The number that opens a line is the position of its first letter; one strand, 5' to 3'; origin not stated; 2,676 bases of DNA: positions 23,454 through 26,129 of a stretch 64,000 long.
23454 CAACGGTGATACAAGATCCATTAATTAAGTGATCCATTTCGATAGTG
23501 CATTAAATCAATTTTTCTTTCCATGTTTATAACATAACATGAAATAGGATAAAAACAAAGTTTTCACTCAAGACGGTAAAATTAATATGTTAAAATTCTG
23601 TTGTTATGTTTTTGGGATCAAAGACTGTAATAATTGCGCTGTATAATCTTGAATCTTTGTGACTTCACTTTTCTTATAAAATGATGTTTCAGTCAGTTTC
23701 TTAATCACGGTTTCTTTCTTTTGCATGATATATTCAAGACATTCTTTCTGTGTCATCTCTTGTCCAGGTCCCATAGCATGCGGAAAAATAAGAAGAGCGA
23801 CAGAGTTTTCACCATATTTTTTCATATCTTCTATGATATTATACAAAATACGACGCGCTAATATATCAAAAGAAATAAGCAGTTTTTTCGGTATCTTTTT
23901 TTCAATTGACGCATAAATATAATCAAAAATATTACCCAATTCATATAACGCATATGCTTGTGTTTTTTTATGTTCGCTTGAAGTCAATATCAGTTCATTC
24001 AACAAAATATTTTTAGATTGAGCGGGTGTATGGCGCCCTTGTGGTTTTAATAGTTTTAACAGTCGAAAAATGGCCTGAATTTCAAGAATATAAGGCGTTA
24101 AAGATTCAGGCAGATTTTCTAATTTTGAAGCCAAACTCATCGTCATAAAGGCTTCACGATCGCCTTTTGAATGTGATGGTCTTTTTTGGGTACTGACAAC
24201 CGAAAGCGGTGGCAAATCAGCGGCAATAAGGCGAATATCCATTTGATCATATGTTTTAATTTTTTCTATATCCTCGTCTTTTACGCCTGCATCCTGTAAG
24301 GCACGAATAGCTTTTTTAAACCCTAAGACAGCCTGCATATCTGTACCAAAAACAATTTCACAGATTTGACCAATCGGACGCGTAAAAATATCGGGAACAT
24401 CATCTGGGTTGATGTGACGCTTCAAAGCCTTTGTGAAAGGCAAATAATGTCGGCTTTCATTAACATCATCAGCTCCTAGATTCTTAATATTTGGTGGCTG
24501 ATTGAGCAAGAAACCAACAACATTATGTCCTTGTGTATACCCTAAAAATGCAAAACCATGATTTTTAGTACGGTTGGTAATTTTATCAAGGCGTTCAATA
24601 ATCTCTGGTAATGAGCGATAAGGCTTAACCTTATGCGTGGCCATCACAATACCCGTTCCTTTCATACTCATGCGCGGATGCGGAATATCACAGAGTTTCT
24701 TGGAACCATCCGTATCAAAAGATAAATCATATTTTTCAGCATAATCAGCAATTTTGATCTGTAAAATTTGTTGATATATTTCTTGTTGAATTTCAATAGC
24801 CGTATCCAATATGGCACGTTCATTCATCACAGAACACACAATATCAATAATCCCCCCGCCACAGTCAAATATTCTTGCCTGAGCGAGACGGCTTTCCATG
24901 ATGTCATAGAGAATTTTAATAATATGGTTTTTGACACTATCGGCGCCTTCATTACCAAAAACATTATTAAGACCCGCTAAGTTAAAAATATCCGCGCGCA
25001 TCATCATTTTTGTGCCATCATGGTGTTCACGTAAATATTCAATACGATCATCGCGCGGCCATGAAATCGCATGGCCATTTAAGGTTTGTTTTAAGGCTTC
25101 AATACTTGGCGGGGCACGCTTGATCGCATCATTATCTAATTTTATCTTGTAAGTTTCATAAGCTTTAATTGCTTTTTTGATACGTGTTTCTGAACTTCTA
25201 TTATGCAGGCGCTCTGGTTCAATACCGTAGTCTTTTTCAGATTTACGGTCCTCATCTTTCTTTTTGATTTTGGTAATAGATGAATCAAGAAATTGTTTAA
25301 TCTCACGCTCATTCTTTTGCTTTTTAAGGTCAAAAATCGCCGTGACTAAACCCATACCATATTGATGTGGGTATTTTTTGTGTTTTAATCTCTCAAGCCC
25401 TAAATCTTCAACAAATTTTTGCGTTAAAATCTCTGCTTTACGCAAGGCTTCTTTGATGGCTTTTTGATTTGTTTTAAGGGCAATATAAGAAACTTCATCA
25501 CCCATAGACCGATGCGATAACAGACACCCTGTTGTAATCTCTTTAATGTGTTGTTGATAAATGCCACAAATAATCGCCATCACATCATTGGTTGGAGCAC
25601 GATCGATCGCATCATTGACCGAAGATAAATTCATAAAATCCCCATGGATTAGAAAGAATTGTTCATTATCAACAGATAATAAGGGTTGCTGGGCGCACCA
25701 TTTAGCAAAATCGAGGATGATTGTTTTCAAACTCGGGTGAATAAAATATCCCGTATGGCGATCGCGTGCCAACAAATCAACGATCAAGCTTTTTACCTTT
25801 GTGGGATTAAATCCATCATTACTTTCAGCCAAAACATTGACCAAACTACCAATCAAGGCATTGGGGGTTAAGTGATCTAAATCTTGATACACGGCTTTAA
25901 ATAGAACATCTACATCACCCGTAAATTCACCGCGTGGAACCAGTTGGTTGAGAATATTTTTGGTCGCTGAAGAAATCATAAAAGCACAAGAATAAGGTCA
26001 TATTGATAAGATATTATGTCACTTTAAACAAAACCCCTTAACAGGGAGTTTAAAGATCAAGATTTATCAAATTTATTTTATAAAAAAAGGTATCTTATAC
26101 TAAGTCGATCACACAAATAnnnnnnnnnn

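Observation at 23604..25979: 791-aa orphan protein with an internal duplication of a degenerate GGDEF-like palm domain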

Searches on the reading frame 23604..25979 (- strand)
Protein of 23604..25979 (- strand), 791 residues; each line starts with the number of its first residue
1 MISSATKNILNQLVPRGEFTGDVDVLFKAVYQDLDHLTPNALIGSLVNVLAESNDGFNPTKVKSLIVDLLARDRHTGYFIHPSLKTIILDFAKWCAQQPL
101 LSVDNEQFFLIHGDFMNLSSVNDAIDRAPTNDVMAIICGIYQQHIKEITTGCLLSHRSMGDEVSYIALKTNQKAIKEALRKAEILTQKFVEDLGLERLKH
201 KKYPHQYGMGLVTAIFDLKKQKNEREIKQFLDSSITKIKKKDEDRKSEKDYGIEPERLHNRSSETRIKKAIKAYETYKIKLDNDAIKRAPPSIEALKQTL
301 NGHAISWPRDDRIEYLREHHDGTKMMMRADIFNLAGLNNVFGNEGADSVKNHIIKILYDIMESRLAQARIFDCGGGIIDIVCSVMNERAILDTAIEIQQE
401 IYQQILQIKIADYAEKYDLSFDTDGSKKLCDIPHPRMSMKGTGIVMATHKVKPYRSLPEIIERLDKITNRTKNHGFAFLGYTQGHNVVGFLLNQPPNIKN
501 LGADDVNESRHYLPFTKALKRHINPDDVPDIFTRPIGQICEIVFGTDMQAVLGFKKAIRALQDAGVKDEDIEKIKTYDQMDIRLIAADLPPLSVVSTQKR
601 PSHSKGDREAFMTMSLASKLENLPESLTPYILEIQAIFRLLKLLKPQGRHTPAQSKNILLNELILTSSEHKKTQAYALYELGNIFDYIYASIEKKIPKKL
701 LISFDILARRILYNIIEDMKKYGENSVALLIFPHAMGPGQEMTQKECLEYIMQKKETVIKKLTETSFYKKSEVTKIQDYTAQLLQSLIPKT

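Call 5: search_protein_families(library=pfam, proteins=[window:23604-25979:-], max_evalue=10)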
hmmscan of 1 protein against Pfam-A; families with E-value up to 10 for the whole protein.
window:23604-25979:- (791 aa): 1 family
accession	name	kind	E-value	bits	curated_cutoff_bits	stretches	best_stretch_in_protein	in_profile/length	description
PF07500.19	TFIIS_M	-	0.15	12.9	29.2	1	347-417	3-57/114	Transcription factor S-II (TFIIS), central domain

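Call 6: search_protein_families(library=ncbifam, proteins=[window:23604-25979:-], max_evalue=10)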
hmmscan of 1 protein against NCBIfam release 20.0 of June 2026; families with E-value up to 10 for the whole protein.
window:23604-25979:- (791 aa): 0 families

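Call 7: search_solved_structures(query=window:23604-25979:-, max_evalue=10, show_alignments=2)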
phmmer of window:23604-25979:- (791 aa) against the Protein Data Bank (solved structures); distinct sequences matched with E-value up to 10: 0.

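Call 8: find_homologous_proteins(query=window:23604-25979:-)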
Query window:23604-25979:- (791 aa): 40 proteins with E <= 0.001 among 8000 candidates.
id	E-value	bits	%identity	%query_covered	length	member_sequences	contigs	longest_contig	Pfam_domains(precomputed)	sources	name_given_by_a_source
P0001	0.0e+0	1780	100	100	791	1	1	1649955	-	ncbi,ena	-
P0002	0.0e+0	1222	68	99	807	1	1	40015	-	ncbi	-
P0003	0.0e+0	1207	68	99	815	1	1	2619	-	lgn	-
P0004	0.0e+0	1201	68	98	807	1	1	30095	-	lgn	-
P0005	0.0e+0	1196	68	100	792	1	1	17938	-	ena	-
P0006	1.6e-198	680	48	88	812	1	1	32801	PF00990.27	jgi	-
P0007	8.1e-194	664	43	99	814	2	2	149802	PF00990.27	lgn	-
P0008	8.2e-194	664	47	88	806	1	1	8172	PF00990.27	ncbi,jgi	jgi:GGDEF domain-containing protein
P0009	1.3e-193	663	46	92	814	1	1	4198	PF00990.27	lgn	-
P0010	1.4e-193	663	45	94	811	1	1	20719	PF00990.27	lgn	-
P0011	6.0e-193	661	45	92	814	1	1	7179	PF00990.27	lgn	-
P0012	6.3e-193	661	43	100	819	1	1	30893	PF00990.27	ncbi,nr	ncbi:MAG: hypothetical protein JWM96_726 [Alphaproteobacteria bacterium]|nr:hypothetical protein [Al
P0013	2.9e-192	659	45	96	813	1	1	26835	PF00990.27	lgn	-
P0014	2.5e-191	656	44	92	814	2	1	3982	PF00990.27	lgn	-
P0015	5.2e-191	655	43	99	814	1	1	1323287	PF00990.27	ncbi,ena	-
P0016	6.9e-191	654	44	96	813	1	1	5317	PF00990.27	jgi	jgi:GGDEF domain-containing protein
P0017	3.4e-188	645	46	88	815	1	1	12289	PF00990.27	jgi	jgi:GGDEF domain-containing protein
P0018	6.1e-188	645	46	92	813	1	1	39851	-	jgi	jgi:hypothetical protein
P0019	2.9e-187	642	45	92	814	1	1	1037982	-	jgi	jgi:hypothetical protein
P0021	1.7e-186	640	42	99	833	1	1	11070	PF00990.27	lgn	-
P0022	2.0e-185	636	43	99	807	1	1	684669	PF00990.27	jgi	jgi:GGDEF domain-containing protein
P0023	5.6e-185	635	42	99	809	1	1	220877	-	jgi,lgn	jgi:hypothetical protein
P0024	3.2e-184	632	45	90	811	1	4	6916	PF00990.27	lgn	-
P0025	3.9e-184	632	43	99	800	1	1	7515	PF00990.27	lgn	-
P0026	1.7e-183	630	46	90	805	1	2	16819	PF00990.27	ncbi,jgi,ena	jgi:GGDEF domain-containing protein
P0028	1.3e-181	624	41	99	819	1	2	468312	PF00990.27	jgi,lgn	jgi:hypothetical protein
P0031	2.6e-178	613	44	88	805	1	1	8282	PF00990.27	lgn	-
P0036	3.1e-174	599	43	90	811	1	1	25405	PF00990.27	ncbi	-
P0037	1.4e-173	597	44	88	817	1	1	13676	PF00990.27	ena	-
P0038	1.7e-170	587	43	89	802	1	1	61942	-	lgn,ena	-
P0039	5.9e-169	582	43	92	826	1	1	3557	PF00990.27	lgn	-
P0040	4.8e-115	404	44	62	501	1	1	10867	PF00990.27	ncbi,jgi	jgi:hypothetical protein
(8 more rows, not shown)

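Call 11: search_protein_families(library=pfam, proteins=[P0006, P0007, P0008, P0012, P0015, P0022, P0002, P0018], max_evalue=1)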
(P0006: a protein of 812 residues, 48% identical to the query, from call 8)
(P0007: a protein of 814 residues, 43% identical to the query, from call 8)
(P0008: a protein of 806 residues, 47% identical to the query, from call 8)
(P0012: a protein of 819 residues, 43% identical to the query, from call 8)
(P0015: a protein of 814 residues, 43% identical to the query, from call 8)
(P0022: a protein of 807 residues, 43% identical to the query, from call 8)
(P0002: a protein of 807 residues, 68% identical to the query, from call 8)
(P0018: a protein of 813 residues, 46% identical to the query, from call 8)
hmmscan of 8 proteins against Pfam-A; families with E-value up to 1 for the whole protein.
P0006 (812 aa): 4 families
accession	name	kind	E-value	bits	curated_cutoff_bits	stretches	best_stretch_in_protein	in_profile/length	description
PF00990.26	GGDEF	-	7.9e-08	32.7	23.8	2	103-239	31-158/161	Diguanylate cyclase, GGDEF domain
PF10934.14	Sheath_initiator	-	0.0026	18.2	32.9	1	176-243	20-88/104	Contractile injection system sheath initiator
PF23337.1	PTHB1_pf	-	0.013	15.8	24.7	1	731-803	29-101/110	PTHB1 platform domain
PF21188.2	BRR2_plug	-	0.026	15.4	25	1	689-719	8-38/69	Pre-mRNA-splicing helicase BRR2 plug domain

P0007 (814 aa): 2 families
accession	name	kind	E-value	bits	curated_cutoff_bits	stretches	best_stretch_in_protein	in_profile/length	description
PF00990.26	GGDEF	-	5.8e-08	33.1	23.8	1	99-242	25-160/161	Diguanylate cyclase, GGDEF domain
PF17053.10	GEP5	-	0.087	13.1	36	1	691-744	72-126/221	Genetic interactor of prohibitin 5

P0008 (806 aa): 1 family
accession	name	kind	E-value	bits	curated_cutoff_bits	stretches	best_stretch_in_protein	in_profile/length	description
PF00990.26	GGDEF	-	4.5e-07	30.2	23.8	2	102-237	30-156/161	Diguanylate cyclase, GGDEF domain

P0012 (819 aa): 2 families
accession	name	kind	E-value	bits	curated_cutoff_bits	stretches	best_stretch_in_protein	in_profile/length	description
PF00990.26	GGDEF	-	1.8e-05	25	23.8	1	115-200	29-110/161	Diguanylate cyclase, GGDEF domain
PF18627.6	PgdA_N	-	0.012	15.6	26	1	216-256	23-63/218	Peptidoglycan GlcNAc deacetylase N-terminal domain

P0015 (814 aa): 1 family
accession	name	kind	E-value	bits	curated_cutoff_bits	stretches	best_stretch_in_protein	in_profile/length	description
PF00990.26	GGDEF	-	2.6e-07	31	23.8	1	103-242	30-160/161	Diguanylate cyclase, GGDEF domain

P0022 (807 aa): 1 family
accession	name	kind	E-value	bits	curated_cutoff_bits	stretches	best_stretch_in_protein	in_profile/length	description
PF00990.26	GGDEF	-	4.5e-07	30.2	23.8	1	91-183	21-107/161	Diguanylate cyclase, GGDEF domain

P0002 (807 aa): 0 families

P0018 (813 aa): 0 families

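Call 14: search_solved_structures(query=A1, max_evalue=10, show_alignments=4)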
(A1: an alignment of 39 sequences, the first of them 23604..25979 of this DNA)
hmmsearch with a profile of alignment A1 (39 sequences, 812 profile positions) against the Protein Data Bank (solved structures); distinct sequences matched with E-value up to 10: 0.

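Call 17: find_encoding_contigs(protein=P0001, flank=6000, max_places=3)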
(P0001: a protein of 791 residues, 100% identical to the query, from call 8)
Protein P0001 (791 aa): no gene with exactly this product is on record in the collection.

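Call 18: list_cluster_members(proteins=[P0001, P0002, P0012, P0015, P0008, P0026, P0036, P0019, P0022, P0005])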
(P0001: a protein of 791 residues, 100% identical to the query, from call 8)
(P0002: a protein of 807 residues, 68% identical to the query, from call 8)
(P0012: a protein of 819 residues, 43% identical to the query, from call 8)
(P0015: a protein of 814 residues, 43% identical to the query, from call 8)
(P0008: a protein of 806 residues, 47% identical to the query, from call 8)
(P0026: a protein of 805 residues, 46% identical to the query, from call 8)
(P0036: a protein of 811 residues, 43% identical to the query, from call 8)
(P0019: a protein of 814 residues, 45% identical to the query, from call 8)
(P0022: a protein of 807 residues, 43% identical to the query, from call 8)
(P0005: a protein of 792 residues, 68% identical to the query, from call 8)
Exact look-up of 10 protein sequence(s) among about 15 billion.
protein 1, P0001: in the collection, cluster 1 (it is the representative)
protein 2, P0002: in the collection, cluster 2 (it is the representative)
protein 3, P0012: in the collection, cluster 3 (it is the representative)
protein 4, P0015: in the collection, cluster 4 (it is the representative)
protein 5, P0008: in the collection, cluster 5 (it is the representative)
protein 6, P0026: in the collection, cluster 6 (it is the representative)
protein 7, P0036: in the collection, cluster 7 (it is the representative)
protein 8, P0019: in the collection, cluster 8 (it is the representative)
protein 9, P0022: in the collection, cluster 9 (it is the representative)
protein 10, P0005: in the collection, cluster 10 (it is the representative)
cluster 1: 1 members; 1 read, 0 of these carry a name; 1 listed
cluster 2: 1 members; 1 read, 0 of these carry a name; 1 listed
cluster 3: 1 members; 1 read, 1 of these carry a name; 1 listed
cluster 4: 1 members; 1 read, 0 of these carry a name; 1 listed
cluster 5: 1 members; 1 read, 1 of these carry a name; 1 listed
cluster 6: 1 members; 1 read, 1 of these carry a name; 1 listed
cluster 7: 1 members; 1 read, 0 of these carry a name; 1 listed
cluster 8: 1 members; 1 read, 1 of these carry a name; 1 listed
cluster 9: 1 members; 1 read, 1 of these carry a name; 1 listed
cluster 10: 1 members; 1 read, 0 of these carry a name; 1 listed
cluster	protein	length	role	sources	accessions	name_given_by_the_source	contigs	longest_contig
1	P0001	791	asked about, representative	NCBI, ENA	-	-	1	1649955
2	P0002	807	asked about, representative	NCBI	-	-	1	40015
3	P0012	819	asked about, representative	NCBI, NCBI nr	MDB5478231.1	MAG: hypothetical protein JWM96_726 [Alphaproteobacteria bacterium] | hypothetical protein [Alphaproteobacteria bacterium]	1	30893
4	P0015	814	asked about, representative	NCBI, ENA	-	-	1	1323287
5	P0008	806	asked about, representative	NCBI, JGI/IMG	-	GGDEF domain-containing protein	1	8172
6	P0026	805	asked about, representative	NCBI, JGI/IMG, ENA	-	GGDEF domain-containing protein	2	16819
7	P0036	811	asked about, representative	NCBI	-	-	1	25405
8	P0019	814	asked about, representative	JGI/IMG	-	hypothetical protein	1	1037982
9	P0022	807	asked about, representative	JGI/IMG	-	GGDEF domain-containing protein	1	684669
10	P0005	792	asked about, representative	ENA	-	-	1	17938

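Call 19: find_related_loci(query=A1, collection=genome_contigs, flank=8000)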
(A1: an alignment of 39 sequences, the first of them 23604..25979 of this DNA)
Query A1 (791 aa) in genome_contigs; peptide patterns used: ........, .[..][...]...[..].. (x = any residue, [..] = any of these).
103 stretches matched a pattern; 8 encode a relative of the query (tblastn E <= 1e-3); 8 distinct loci.
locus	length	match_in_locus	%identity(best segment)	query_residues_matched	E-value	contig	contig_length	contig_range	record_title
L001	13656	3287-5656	68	1-787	0e+0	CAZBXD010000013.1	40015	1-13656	MAG TPA_asm: uncultured Bdellovibrionales bacterium isolate SRP141376_co3_387 genome assembly, contig: NODE_2486_length_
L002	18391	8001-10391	43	1-787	0e+0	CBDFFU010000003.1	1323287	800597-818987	MAG: Alphaproteobacteria bacterium isolate 1dc9c92b-121d-4efa-9d34-c4379e75eccc genome assembly, contig: contig_3, whole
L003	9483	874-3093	44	1-731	0e+0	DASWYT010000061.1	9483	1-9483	MAG TPA_asm: Alphaproteobacteria bacterium isolate SMAG_U3719 k141_163177, whole genome shotgun sequence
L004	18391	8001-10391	43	1-788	0e+0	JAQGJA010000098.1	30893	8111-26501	MAG: Alphaproteobacteria bacterium isolate RYN_473 scaffold_471217, whole genome shotgun sequence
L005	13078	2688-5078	43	1-787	0e+0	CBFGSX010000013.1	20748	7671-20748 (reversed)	MAG TPA_asm: uncultured Alphaproteobacteria bacterium isolate SRR17295757_metabat2_91 genome assembly, contig: ERZ233985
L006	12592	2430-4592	43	1-708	0e+0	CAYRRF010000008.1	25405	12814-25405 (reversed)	MAG TPA_asm: uncultured Bdellovibrionales bacterium isolate SRP278252_co1_172 genome assembly, contig: NODE_3166_length_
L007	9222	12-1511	47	218-704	3e-144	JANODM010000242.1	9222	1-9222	MAG: Alphaproteobacteria bacterium isolate VAR_17_metabat_124_sub VAR_17_k141_444764, whole genome shotgun sequence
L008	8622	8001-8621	43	1-210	6e-46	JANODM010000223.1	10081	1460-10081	MAG: Alphaproteobacteria bacterium isolate VAR_17_metabat_124_sub VAR_17_k141_2314968, whole genome shotgun sequence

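Call 26: predict_structure(alignment_id=A1)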
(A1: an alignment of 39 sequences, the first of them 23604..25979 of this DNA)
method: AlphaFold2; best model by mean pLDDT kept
length: 791 residues; sequences in the alignment: 39
mean_pLDDT: 81.8   pTM: 0.54
mean pLDDT of the five models: 81.8, 81.5, 80.0, 79.6, 77.2
residues with pLDDT >= 90: 212; 70-90: 464; 50-70: 93; < 50: 22
segments of 3 or more residues with pLDDT < 50: 288-306
pLDDT, mean of each block of 10 residues (from residue 1): 79 78 84 74 79 71 68 67 83 81 70 89 85 88 86 65 84 91 94 89 86 90 83 89 57 76 78 84 55 37 45 79 92 88 83 89 78 87 91 95 95 90 89 82 91 80 84 89 90 93 79 80 81 84 78 85 89 89 85 63 63 85 82 91 80 84 65 83 91 89 92 91 83 82 87 92 88 90 81 31
secondary structure, 60 per line:
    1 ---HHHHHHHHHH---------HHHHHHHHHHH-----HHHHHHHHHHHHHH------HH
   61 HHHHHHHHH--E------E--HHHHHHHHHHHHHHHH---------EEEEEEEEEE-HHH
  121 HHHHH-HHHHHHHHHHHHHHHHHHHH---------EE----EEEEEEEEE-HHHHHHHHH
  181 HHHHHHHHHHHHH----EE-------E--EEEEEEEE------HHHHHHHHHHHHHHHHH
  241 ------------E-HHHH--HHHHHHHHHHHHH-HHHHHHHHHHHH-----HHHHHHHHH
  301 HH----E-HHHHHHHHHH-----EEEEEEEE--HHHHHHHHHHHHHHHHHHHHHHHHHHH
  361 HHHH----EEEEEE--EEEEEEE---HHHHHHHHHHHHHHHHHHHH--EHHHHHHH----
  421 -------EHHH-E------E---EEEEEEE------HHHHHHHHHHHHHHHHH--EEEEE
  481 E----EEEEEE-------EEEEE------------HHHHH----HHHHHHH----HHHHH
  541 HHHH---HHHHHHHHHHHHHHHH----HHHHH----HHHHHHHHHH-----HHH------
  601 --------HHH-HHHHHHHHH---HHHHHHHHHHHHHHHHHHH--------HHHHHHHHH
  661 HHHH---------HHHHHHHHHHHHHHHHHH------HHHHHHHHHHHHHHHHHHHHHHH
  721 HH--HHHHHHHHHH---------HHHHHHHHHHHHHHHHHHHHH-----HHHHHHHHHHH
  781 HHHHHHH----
elements in order (helices of 4 or more, strands of 3 or more residues): H4-13 H23-33 H39-52 H59-69 H82-97 E107-116 H118-125 H127-146 E162-170 H172-193 E210-217 H224-240 H255-258 H261-273 H275-286 H292-302 H309-318 E324-331 H334-364 E369-374 E377-383 H387-406 H410-416 E444-450 H457-473 E476-481 E486-491 E499-503 H516-520 H525-531 H536-544 H548-563 H568-572 H577-586 H613-621 H625-643 H652-664 H674-691 H698-722 H725-734 H744-764 H770-787

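Call 28: fold_search(model_id=the predicted structure, library=pdb)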
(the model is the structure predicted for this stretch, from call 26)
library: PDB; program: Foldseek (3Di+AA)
matches with E <= 10: 816; with E <= 0.001: 33
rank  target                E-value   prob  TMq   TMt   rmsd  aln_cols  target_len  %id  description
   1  4h54_A                9.0e-05  1.00  0.17  0.45  13.6       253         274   12  Crystal structure of the diguanylate cyclase DgcZ (released 2013-07-03)
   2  6ttr_A                1.4e-04  1.00  0.17  0.63  10.0       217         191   15  Crystal Structure of the coiled coil and GGDEF domain of DgcB from Caulobacter crescentus in complex with c-di-GMP (released 2021-01-13)
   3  4h54_B                1.6e-04  1.00  0.18  0.48  15.0       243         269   12  Crystal structure of the diguanylate cyclase DgcZ (released 2013-07-03)
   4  6ttr_B                2.2e-04  1.00  0.17  0.61  11.6       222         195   16  Crystal Structure of the coiled coil and GGDEF domain of DgcB from Caulobacter crescentus in complex with c-di-GMP (released 2021-01-13)
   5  9g9g_A                2.3e-04  0.99  0.20  0.23  18.4       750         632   10  CryoEM structure of Enterococcus italicus Csm-crRNA-CTR1 complex (4.3) bound to AMPNPP (released 2025-01-29)
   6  6tts_A                3.0e-04  1.00  0.17  0.69   4.0       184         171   15  Crystal structure of the GGDEF domain of DgcB from Caulobacter crescentus in complex with c-di-GMP (released 2021-01-13)
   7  9g9d_A                3.1e-04  1.00  0.21  0.24  17.7       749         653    8  CryoEM structure of Enterococcus italicus Csm-crRNA-CTR (4.3) complex (released 2025-02-05)
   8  9g85_C                3.2e-04  1.00  0.17  0.29  13.7       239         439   14  Structure of Response regulator PleD in complex with c-diGMP and ppGpp (released 2025-08-06)
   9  5llx_B                3.5e-04  1.00  0.17  0.21  15.3       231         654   10  Bacteriophytochrome activated diguanylyl cyclase from Idiomarina species A28L with GTP bound (released 2017-03-15)
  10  6ifl_A                3.8e-04  0.99  0.17  0.19  12.6       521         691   10  Cryo-EM structure of type III-A Csm-NTR complex (released 2018-12-12)
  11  2wb4_B                4.0e-04  1.00  0.17  0.29  10.8       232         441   14  activated diguanylate cyclase PleD in complex with c-di-GMP (released 2010-04-21)
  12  3i5c_A                4.2e-04  1.00  0.18  0.65   9.1       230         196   13  Crystal structure of a fusion protein containing the leucine zipper of GCN4 and the GGDEF domain of WspR from Pseudomo (released 2009-08-18)
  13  6tts_B                4.4e-04  1.00  0.16  0.65   5.7       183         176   15  Crystal structure of the GGDEF domain of DgcB from Caulobacter crescentus in complex with c-di-GMP (released 2021-01-13)
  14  4zvf                  4.6e-04  1.00  0.16  0.67   4.1       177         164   14  Crystal structure of GGDEF domain of the E. coli DosC - form II (GTP-alpha-S-bound) (released 2015-11-11)
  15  2wb4_A                4.6e-04  1.00  0.17  0.28  14.1       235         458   14  activated diguanylate cyclase PleD in complex with c-di-GMP (released 2010-04-21)
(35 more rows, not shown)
